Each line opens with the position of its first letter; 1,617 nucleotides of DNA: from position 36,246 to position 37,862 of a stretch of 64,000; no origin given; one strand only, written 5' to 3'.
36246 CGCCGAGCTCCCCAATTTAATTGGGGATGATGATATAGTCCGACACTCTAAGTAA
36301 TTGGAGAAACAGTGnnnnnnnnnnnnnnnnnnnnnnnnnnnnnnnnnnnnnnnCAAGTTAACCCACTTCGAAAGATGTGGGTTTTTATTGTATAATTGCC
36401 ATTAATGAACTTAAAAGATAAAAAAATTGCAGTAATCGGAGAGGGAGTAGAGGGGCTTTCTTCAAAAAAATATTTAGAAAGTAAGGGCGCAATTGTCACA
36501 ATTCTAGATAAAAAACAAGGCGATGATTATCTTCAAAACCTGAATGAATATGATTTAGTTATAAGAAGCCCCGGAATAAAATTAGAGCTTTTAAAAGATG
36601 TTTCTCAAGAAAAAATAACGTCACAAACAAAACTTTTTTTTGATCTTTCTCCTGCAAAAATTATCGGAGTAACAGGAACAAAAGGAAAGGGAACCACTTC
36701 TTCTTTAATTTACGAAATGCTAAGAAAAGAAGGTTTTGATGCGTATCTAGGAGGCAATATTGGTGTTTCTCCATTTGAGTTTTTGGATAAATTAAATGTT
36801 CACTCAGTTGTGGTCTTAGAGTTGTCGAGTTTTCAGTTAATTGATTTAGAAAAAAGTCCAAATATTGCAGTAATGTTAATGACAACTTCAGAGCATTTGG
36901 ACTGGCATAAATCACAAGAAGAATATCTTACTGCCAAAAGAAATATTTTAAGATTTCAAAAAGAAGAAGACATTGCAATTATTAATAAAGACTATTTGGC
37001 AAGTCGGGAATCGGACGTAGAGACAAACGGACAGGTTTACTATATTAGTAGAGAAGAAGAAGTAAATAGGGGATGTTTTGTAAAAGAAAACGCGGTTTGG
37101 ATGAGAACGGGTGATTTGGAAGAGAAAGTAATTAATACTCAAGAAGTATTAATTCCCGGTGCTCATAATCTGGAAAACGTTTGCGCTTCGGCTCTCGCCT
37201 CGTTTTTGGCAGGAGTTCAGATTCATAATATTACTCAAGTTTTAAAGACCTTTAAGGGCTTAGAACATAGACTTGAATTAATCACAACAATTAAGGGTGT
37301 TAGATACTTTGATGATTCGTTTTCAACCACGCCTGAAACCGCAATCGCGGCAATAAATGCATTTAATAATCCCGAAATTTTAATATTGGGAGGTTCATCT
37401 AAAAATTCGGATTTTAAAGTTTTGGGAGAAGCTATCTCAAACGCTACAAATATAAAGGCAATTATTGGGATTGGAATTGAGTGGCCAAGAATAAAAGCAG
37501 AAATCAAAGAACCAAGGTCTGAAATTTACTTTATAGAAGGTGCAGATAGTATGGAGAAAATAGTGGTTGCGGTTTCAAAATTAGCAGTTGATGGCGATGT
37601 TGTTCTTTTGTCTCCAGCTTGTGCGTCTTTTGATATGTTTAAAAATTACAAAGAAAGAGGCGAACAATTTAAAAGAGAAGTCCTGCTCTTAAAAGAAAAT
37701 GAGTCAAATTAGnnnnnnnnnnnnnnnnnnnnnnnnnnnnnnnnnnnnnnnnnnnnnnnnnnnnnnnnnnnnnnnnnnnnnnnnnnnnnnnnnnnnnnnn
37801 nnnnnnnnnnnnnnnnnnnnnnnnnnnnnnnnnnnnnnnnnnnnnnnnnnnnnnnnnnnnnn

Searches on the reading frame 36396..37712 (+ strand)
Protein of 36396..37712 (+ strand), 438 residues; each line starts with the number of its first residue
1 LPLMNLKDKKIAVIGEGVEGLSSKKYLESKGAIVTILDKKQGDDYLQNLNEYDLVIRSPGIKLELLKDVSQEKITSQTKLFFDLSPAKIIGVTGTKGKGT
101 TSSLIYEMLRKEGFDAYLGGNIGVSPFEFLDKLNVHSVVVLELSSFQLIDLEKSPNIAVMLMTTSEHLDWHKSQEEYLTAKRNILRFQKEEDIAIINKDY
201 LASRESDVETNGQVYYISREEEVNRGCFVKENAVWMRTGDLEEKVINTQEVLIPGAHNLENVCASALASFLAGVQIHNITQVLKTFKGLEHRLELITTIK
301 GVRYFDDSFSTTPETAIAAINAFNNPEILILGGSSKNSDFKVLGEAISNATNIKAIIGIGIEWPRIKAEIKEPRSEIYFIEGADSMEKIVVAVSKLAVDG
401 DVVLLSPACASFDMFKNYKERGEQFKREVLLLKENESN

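Call 106: search_protein_families(library=pfam, proteins=[window:36396-37712:+], max_evalue=0.00001)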
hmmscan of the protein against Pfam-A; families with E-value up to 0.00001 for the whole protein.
window:36396-37712:+ (438 aa): 3 families
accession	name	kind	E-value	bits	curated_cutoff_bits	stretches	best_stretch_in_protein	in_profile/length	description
PF08245.18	Mur_ligase_M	-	5.7e-24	85.6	24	1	92-268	1-199/200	Mur ligase middle domain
PF02875.26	Mur_ligase_C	-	1.6e-09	39.1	28.4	1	291-409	1-127/127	Mur ligase, glutamate ligase domain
PF21799.2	MurD-like_N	-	9.8e-06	26.2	27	0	9-50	1-42/88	Mur ligase MurD-like, N-terminal domain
